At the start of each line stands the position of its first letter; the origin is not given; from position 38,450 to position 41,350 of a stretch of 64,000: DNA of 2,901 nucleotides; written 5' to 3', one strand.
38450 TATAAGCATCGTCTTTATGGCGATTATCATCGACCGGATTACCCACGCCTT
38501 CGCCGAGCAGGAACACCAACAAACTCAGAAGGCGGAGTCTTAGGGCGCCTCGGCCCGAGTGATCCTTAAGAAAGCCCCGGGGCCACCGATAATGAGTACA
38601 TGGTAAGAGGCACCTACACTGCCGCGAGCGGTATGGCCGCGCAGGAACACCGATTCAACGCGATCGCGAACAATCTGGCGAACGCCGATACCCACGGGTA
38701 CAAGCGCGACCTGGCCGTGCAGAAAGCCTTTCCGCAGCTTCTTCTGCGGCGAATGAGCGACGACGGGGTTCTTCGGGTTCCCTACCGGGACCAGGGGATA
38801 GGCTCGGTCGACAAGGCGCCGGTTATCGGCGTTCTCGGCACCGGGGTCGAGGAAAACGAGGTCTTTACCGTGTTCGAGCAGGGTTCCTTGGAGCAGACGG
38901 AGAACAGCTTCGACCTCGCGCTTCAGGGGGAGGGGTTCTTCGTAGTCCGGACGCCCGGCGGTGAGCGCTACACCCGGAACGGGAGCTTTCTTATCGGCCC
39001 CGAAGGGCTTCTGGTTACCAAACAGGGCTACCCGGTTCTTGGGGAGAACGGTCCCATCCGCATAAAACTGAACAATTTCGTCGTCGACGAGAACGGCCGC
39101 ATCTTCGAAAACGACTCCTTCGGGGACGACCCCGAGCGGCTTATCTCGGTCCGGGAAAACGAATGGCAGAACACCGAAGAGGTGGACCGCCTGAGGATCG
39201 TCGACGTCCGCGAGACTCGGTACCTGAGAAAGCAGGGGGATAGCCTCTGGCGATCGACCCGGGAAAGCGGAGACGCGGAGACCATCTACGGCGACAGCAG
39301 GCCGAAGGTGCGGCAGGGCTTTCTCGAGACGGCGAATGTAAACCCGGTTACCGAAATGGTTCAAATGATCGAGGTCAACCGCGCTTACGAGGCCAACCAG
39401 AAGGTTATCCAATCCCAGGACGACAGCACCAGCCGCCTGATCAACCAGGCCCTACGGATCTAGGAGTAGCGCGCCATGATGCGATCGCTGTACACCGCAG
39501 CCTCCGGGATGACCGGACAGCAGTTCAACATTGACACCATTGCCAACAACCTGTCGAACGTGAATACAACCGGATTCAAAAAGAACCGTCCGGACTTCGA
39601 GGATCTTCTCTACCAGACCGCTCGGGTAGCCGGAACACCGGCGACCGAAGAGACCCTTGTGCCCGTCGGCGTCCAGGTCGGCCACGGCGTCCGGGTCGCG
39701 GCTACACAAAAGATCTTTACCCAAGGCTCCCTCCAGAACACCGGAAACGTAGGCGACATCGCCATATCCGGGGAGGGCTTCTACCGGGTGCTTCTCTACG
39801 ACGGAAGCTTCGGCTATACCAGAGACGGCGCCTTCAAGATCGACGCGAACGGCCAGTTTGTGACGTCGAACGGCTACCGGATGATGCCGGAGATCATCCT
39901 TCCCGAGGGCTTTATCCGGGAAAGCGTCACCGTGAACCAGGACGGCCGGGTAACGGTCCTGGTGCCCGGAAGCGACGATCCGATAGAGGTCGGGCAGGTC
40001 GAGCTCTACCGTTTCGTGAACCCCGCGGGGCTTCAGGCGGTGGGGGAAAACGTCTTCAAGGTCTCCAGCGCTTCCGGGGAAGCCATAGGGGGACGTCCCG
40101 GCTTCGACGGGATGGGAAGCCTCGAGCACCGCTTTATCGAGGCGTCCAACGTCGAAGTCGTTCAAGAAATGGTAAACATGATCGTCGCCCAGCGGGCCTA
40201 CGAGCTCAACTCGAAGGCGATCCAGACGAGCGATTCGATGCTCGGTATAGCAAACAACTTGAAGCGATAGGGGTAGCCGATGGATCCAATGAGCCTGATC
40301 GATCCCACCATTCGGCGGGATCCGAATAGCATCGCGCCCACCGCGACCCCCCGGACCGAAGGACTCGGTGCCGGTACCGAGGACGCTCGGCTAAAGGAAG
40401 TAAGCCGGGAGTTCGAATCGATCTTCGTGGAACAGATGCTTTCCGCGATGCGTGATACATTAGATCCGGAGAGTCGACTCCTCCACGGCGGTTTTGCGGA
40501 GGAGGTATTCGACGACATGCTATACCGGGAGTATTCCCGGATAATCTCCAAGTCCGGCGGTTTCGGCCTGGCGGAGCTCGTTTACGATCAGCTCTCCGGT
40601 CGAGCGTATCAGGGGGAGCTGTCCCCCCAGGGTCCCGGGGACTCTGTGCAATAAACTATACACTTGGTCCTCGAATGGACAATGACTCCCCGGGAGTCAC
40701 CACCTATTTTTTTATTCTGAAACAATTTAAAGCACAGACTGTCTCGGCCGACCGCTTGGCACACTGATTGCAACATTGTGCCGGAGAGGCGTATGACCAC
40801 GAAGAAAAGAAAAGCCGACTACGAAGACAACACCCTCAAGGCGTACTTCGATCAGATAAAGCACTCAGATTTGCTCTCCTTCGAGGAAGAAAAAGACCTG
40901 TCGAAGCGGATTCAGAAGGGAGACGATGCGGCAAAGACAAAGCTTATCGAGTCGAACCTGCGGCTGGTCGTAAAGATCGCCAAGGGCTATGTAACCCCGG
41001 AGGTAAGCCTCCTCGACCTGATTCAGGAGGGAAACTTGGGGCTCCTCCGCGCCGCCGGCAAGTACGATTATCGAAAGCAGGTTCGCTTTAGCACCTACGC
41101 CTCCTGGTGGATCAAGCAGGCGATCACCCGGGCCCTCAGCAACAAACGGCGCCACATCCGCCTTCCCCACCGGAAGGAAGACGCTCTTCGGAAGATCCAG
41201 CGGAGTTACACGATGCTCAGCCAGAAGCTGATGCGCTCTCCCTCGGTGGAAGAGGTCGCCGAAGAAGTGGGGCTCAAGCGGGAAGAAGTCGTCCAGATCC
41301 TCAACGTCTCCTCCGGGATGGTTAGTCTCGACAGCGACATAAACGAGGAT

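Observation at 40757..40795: Perfect sigma54 promoter driving an RpoS-like sigma factor behind flgF-flgG-flgJ-like: a Borrelia-style RpoN->RpoS cascade?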

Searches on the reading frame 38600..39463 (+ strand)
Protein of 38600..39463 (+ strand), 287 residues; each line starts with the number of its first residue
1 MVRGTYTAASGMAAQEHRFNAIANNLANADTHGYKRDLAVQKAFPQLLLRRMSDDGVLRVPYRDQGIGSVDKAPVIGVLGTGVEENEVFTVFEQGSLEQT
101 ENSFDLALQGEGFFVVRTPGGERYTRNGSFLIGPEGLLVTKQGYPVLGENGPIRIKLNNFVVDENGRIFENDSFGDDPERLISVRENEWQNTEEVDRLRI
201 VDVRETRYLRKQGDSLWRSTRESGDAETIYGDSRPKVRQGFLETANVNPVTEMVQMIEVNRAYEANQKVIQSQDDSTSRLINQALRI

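Call 4: search_protein_families(library=ncbifam, proteins=[window:38600-39463:+])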
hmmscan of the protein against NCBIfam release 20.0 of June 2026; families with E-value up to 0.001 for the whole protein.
window:38600-39463:+ (287 aa): 27 families (the best 25 are shown)
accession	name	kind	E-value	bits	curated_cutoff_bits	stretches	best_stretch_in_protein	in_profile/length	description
TIGR03506.1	FlgEFG_subfam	subfamily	3.2e-61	208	70.25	2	4-146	2-121/351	flagellar hook-basal body complex protein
TIGR02490.1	flgF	equivalog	5.5e-56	189.6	178.5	1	6-264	2-218/218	flagellar basal-body rod protein FlgF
TIGR02488.1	flgG_G_neg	equivalog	2.3e-51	174.8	252.75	1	6-278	3-253/259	flagellar basal-body rod protein FlgG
NF009280.2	PRK12640.1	subfamily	1.1e-44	152.9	210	2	91-279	65-238/246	flagellar basal body rod protein FlgF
NF009331.1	PRK12689.1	equivalog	2.2e-44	151.5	347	1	85-279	66-243/252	flagellar basal-body rod protein FlgF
NF009456.0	PRK12816.1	equivalog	3e-42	145.1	416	1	1-278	1-257/264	flagellar basal body rod protein FlgG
NF009332.0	PRK12690.1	equivalog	8e-39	133.3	288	1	90-283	65-235/239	flagellar hook-basal body complex protein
NF009282.1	PRK12642.1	equivalog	3.9e-36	124.6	242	2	88-281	61-234/239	flagellar basal-body rod protein FlgF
NF009278.1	PRK12636.1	equivalog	7e-35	120.8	350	1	1-282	1-260/263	flagellar basal body rod protein FlgG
NF004241.1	PRK05682.1-5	equivalog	3.2e-34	118.8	469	2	1-148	1-137/446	flagellar hook protein FlgE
NF004238.1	PRK05682.1-1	equivalog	2.3e-31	109.5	400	3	79-148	54-123/414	flagellar hook protein FlgE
NF004243.1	PRK05682.2-2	equivalog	4.2e-31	108.4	801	3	82-149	59-127/420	flagellar hook protein FlgE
NF004242.0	PRK05682.2-1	equivalog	6.4e-25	87.8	365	3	82-148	60-129/422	flagellar hook protein FlgE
NF004240.1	PRK05682.1-4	equivalog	7.5e-23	81.5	472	2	79-144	55-123/443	flagellar hook protein FlgE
NF005286.1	PRK06803.1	equivalog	3e-22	79.3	467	2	81-146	49-116/402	flagellar hook protein FlgE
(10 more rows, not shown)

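Call 5: search_protein_families(library=pfam, proteins=[window:38600-39463:+])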
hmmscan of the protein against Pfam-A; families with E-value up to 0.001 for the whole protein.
window:38600-39463:+ (287 aa): 3 families
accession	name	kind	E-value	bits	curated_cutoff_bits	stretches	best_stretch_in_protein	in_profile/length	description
PF06429.18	Flg_bbr_C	-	3.2e-19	68.6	23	1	238-282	1-45/46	Flagellar basal body rod FlgEFG protein C-terminal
PF22692.1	LlgE_F_G_D1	-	3.3e-13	50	27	1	107-168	1-62/64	Flagellar hook protein FlgE/F/G D1 domain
PF00460.25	Flg_bb_rod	-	1.2e-10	41.5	20.7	1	6-35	2-31/31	Flagella basal body rod protein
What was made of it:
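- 38600..39463 (+): flgF (flagellar proximal rod protein). NCBIfam TIGR02490 flgF scores 189.6 bits against a cut-off of 178.5; Pfam finds Flg_bb_rod, the D1 domain and Flg_bbr_C (calls 4, 5).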

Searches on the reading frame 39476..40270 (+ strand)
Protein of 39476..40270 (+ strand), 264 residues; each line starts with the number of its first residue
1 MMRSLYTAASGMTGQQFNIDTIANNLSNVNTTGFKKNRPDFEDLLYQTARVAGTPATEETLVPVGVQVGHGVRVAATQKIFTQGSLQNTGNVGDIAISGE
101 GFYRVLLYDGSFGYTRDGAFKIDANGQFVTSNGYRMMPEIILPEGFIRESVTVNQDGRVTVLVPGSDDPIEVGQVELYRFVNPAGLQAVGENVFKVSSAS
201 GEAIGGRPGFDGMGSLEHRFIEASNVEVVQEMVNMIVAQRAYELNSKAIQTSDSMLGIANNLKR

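Call 4: search_protein_families(library=ncbifam, proteins=[window:39476-40270:+])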
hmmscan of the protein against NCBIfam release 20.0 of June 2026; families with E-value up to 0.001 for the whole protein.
window:39476-40270:+ (264 aa): 26 families (the best 25 are shown)
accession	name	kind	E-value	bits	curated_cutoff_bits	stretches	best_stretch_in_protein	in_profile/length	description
NF009456.0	PRK12816.1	equivalog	1.4e-140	467.5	416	1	1-264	1-264/264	flagellar basal body rod protein FlgG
TIGR02488.1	flgG_G_neg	equivalog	6.1e-110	366.8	252.75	1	4-262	1-258/259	flagellar basal-body rod protein FlgG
TIGR03506.1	FlgEFG_subfam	subfamily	1.2e-72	245.6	70.25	2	3-136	1-121/351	flagellar hook-basal body complex protein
NF009278.1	PRK12636.1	equivalog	1.3e-63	215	350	1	1-264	1-263/263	flagellar basal body rod protein FlgG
NF004241.1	PRK05682.1-5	equivalog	2.6e-59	201.5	469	2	1-137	1-136/446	flagellar hook protein FlgE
TIGR02489.1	flgE_epsilon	equivalog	2.5e-54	185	412.85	2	1-134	1-134/719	flagellar hook protein FlgE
NF004238.1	PRK05682.1-1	equivalog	2.6e-53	181.8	400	2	7-137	5-122/414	flagellar hook protein FlgE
TIGR02490.1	flgF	equivalog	3.7e-48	164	178.5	1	5-243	1-218/218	flagellar basal-body rod protein FlgF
NF004243.1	PRK05682.2-2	equivalog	3e-40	138.5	801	2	4-137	6-125/420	flagellar hook protein FlgE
NF004240.1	PRK05682.1-4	equivalog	3.3e-39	135.4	472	2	7-134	5-123/443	flagellar hook protein FlgE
NF004242.0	PRK05682.2-1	equivalog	3.7e-37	128.1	365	2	3-135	5-126/422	flagellar hook protein FlgE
NF009331.1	PRK12689.1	equivalog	2.2e-36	125.3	347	1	15-256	15-241/252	flagellar basal-body rod protein FlgF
NF009280.2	PRK12640.1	subfamily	2.4e-36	125.5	210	1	1-262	1-242/246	flagellar basal body rod protein FlgF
NF005286.1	PRK06803.1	equivalog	3e-35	122.1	467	2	150-256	290-395/402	flagellar hook protein FlgE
NF009279.0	PRK12637.1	equivalog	3.7e-31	108.3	663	2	167-262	377-472/473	flagellar hook protein FlgE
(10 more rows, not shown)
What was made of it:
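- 39476..40270 (+): flgG (flagellar distal rod protein). NCBIfam NF009456 FlgG scores 467.5 bits against a cut-off of 416 (call 4).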

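Call 5: search_protein_families(library=pfam, proteins=[window:39476-40270:+])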
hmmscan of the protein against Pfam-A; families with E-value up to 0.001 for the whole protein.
window:39476-40270:+ (264 aa): 3 families
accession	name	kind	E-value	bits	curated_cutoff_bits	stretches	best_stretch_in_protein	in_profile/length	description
PF22692.1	LlgE_F_G_D1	-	5.8e-21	74.8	27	1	96-161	1-64/64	Flagellar hook protein FlgE/F/G D1 domain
PF06429.18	Flg_bbr_C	-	1.5e-19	69.7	23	1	220-262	4-46/46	Flagellar basal body rod FlgEFG protein C-terminal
PF00460.25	Flg_bb_rod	-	1.9e-10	40.9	20.7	1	5-35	1-31/31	Flagella basal body rod protein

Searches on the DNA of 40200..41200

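Call 63: search_rna_families(source=window, start=40200, end=41200, threshold=evalue, max_evalue=1)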
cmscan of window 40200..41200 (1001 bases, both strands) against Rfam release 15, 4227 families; matches with E-value up to 1: 0.
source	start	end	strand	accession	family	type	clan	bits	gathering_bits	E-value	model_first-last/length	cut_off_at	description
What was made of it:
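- Tried and rejected: Rfam finds no RNA family in 40200-41200 (call 63).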

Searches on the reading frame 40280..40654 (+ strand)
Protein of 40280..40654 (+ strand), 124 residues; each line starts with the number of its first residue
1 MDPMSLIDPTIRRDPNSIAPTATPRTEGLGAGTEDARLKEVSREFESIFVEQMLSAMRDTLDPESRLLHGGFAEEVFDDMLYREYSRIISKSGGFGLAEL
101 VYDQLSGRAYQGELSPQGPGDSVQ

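Call 4: search_protein_families(library=ncbifam, proteins=[window:40280-40654:+])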
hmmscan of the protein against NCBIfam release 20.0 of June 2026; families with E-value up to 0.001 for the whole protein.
window:40280-40654:+ (124 aa): 5 families
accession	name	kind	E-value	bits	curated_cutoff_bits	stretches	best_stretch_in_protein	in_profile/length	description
TIGR02541.1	flagell_FlgJ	equivalog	7.1e-09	35.9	193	1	35-107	20-90/294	flagellar assembly peptidoglycan hydrolase FlgJ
NF009431.0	PRK12790.1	equivalog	2.8e-08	33.7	110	1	35-105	37-106/115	flagellar assembly peptidoglycan hydrolase FlgJ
NF009355.0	PRK12710.1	equivalog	7.3e-08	32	358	1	37-106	28-98/291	flagellar rod assembly protein/muramidase FlgJ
NF009357.0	PRK12712.1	equivalog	0.00011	21.7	606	1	31-109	32-106/344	flagellar rod assembly protein/muramidase FlgJ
NF009354.0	PRK12709.1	equivalog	0.00024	20.7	456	1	36-106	34-101/323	flagellar rod assembly protein/muramidase FlgJ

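Call 5: search_protein_families(library=pfam, proteins=[window:40280-40654:+])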
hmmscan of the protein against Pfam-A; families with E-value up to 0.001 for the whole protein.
window:40280-40654:+ (124 aa): 1 family
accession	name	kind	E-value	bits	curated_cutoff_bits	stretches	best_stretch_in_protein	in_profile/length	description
PF10135.14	Rod-binding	-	3.7e-15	56.6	25.1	1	56-104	2-51/51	Rod binding protein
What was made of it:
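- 40280..40654 (+): flgJ-like rod-binding protein (N-terminal FlgJ domain only, 124 aa). Pfam PF10135 Rod-binding, 56.6 bits (call 5).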
